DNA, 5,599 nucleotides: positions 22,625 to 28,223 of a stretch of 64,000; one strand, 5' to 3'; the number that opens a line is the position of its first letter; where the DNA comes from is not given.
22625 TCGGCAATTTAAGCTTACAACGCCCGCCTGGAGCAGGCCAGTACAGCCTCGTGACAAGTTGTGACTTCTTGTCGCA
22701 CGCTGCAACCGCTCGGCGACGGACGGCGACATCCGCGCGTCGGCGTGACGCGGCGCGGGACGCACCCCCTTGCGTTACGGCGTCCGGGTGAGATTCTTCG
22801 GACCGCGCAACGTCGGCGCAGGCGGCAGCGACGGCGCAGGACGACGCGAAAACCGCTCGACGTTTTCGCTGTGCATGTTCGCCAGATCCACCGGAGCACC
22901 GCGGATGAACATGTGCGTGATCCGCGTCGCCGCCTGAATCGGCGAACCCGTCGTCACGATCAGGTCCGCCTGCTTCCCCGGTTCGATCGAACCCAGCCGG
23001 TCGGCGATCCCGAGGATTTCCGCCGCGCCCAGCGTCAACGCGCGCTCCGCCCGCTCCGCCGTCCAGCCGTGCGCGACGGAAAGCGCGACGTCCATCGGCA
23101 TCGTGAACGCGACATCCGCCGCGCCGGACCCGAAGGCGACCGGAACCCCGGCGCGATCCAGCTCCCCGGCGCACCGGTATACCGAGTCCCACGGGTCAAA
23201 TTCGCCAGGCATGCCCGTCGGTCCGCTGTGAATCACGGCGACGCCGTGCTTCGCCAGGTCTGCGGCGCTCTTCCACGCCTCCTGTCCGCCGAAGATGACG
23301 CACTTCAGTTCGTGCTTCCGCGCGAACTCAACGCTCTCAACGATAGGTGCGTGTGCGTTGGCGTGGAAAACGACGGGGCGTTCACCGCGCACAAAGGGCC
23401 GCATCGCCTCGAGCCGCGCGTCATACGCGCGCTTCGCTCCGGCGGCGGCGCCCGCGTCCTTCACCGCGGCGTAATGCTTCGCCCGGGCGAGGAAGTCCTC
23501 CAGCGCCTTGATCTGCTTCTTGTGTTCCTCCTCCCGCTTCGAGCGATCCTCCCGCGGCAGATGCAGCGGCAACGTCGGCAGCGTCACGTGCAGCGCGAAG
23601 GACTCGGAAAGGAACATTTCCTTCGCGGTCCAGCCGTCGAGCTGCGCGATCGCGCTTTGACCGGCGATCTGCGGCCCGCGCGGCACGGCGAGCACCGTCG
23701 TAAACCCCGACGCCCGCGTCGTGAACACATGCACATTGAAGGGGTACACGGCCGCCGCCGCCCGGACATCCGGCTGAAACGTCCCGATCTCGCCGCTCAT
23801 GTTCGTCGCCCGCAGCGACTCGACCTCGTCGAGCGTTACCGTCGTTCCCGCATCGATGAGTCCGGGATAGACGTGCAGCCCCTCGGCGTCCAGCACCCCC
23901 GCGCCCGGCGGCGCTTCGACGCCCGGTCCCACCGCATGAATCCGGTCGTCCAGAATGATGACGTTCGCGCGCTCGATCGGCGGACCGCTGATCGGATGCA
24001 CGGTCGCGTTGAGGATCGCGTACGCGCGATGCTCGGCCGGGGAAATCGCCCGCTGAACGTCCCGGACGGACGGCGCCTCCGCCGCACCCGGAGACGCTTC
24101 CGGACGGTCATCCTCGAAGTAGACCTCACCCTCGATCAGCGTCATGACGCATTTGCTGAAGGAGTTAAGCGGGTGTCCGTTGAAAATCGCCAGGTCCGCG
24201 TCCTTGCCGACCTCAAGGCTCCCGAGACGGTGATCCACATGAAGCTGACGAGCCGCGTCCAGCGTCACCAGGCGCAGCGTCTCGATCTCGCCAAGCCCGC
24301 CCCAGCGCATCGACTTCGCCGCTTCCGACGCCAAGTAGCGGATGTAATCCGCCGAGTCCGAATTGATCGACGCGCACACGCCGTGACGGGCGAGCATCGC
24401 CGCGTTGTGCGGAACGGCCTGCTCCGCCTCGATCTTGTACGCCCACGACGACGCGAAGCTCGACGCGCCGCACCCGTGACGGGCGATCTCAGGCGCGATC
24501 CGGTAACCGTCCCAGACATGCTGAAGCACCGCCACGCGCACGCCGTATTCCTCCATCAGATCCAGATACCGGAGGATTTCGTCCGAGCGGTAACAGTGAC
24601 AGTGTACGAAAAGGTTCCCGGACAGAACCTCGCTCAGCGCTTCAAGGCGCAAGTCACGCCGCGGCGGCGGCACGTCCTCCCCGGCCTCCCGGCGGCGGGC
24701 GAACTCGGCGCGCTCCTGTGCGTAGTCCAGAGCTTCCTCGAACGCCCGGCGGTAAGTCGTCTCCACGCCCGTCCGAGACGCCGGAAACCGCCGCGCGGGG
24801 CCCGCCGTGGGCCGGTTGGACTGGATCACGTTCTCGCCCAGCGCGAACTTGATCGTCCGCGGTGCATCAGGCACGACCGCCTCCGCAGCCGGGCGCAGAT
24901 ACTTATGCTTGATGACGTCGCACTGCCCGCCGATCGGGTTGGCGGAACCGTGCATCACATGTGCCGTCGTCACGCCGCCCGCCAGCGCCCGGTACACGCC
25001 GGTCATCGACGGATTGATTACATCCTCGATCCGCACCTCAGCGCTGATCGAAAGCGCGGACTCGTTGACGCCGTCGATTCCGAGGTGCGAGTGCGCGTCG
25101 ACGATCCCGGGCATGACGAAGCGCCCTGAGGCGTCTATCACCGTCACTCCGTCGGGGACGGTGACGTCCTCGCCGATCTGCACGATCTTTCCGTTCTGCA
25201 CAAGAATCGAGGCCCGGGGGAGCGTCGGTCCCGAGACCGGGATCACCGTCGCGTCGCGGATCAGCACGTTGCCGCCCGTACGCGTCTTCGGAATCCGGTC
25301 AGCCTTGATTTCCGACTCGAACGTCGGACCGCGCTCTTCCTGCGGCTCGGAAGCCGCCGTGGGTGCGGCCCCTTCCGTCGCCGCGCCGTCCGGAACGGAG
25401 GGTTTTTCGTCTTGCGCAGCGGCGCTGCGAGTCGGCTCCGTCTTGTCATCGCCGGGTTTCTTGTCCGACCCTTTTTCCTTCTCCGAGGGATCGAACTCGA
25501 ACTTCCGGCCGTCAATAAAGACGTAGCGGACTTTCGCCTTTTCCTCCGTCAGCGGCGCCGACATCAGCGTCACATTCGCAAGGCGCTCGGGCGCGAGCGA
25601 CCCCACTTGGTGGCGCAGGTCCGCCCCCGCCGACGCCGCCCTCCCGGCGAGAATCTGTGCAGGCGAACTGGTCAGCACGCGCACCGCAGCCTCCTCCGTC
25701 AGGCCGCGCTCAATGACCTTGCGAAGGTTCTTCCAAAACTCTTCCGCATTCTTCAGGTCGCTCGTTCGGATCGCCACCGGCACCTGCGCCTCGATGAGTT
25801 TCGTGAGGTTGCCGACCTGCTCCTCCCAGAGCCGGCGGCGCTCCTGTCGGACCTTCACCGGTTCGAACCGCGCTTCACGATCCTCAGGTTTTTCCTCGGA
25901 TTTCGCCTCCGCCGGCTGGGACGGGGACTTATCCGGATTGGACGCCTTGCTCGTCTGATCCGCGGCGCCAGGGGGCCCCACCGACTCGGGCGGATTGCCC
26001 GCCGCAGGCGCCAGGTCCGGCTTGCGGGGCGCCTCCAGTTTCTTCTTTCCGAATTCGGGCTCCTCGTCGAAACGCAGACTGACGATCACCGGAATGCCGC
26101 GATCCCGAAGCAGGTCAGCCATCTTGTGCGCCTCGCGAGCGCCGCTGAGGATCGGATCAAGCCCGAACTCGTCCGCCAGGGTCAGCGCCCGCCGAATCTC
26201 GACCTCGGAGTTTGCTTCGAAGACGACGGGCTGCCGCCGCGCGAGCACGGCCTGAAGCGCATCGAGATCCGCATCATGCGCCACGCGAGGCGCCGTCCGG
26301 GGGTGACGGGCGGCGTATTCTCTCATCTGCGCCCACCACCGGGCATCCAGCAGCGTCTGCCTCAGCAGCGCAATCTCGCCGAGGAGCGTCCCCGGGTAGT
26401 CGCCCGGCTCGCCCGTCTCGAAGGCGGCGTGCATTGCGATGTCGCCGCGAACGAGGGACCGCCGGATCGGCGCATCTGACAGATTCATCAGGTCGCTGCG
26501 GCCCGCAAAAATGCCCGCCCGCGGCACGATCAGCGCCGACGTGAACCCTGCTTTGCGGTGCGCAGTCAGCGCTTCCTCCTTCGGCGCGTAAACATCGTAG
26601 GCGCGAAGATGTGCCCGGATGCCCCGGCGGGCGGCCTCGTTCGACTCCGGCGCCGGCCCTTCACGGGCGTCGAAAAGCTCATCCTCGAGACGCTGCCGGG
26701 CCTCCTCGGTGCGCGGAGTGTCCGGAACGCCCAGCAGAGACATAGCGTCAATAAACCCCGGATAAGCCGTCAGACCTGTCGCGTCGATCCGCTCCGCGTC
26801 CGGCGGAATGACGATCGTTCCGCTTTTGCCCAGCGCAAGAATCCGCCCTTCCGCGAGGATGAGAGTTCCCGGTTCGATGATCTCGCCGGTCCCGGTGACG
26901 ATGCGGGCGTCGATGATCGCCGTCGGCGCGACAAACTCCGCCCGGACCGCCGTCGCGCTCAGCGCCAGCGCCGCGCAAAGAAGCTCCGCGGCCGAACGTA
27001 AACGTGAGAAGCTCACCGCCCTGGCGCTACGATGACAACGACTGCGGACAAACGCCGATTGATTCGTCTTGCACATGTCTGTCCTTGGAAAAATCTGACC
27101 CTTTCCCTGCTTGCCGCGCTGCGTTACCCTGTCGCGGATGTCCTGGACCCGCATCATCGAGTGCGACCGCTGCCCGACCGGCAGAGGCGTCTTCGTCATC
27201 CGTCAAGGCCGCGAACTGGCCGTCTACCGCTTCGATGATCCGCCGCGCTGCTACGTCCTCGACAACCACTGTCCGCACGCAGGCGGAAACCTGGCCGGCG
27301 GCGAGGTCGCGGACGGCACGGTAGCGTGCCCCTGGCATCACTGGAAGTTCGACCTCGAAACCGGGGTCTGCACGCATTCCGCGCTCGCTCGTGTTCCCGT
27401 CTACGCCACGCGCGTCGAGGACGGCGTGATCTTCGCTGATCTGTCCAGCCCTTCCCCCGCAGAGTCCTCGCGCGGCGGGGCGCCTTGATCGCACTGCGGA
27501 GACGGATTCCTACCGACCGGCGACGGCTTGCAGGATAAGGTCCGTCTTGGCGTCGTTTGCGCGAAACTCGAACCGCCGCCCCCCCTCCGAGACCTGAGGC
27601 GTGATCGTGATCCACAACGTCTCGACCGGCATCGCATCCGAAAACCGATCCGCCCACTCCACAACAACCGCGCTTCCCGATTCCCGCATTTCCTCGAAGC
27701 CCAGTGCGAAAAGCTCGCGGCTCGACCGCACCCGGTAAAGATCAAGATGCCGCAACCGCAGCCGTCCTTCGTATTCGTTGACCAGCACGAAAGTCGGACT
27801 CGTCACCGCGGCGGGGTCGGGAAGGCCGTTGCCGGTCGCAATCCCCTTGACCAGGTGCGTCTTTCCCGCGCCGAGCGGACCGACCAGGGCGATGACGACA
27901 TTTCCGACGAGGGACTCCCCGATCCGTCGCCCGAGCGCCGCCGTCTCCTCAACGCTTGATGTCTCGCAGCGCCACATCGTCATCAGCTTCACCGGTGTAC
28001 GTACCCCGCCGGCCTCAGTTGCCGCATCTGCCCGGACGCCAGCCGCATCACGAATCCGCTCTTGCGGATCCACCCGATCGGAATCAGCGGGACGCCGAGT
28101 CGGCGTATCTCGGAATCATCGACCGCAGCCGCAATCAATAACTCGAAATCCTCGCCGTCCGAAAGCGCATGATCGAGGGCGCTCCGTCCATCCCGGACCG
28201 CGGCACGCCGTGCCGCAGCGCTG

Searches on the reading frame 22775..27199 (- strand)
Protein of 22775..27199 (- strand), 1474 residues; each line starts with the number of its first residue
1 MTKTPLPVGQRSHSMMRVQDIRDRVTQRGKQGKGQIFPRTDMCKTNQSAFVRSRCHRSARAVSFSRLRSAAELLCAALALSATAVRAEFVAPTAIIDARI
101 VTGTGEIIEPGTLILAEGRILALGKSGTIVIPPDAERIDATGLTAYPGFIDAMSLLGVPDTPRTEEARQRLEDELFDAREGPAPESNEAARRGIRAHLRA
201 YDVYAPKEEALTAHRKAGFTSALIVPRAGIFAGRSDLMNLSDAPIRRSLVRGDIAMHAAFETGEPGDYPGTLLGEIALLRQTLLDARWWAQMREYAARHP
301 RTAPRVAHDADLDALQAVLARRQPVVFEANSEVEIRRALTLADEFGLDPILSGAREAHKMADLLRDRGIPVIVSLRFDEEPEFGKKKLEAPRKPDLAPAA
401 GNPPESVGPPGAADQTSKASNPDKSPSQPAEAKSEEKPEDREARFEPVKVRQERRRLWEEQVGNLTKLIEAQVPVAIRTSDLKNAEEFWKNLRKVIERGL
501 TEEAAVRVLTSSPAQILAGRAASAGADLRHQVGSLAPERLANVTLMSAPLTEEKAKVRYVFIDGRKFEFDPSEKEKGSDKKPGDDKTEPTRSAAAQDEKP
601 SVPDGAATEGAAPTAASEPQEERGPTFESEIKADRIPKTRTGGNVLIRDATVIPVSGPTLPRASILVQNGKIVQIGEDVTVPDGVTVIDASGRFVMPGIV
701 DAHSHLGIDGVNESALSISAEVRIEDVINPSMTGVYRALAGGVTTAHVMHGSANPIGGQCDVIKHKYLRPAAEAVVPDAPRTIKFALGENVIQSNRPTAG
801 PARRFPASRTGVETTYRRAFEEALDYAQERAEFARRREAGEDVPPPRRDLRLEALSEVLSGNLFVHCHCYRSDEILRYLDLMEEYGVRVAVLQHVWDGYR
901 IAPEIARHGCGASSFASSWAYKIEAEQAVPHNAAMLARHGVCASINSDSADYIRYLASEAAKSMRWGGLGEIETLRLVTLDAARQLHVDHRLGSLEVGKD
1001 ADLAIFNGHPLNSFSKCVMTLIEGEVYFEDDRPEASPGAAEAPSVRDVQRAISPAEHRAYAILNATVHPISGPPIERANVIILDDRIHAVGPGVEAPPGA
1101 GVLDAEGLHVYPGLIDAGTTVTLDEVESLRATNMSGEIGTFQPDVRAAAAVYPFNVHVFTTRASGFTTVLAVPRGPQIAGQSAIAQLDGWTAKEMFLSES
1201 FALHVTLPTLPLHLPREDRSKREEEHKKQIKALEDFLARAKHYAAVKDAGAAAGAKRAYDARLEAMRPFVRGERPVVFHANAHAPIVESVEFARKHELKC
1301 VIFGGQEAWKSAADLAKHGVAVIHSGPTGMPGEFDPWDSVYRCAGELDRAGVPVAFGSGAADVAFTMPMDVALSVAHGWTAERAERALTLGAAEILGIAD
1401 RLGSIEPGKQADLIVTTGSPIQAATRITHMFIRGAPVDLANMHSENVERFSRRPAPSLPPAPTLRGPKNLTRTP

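Call 61: search_protein_families(library=pfam, proteins=[window:22775-27199:-], max_evalue=0.00001)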
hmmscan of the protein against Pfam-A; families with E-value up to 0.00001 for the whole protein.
window:22775-27199:- (1474 aa): 2 families
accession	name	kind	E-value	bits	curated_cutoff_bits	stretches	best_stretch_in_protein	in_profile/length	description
PF01979.26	Amidohydro_1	-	8.1e-33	114.5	25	2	694-1015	1-327/345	Amidohydrolase family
PF07969.17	Amidohydro_3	-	9.2e-25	88.5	29.7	1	973-1026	411-470/472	Amidohydrolase family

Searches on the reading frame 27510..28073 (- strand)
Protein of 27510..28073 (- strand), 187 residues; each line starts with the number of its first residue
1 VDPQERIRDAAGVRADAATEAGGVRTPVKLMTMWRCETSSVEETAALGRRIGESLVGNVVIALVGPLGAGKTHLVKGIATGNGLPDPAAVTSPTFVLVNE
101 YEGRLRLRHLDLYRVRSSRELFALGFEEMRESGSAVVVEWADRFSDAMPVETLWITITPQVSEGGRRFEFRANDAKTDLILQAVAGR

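Call 61: search_protein_families(library=pfam, proteins=[window:27510-28073:-], max_evalue=0.00001)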
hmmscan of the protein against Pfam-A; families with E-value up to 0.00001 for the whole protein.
window:27510-28073:- (187 aa): 1 family
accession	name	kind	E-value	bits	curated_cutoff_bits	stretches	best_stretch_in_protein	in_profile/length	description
PF02367.23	TsaE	-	1e-33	116.4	26.6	1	39-161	2-122/128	Threonylcarbamoyl adenosine biosynthesis protein TsaE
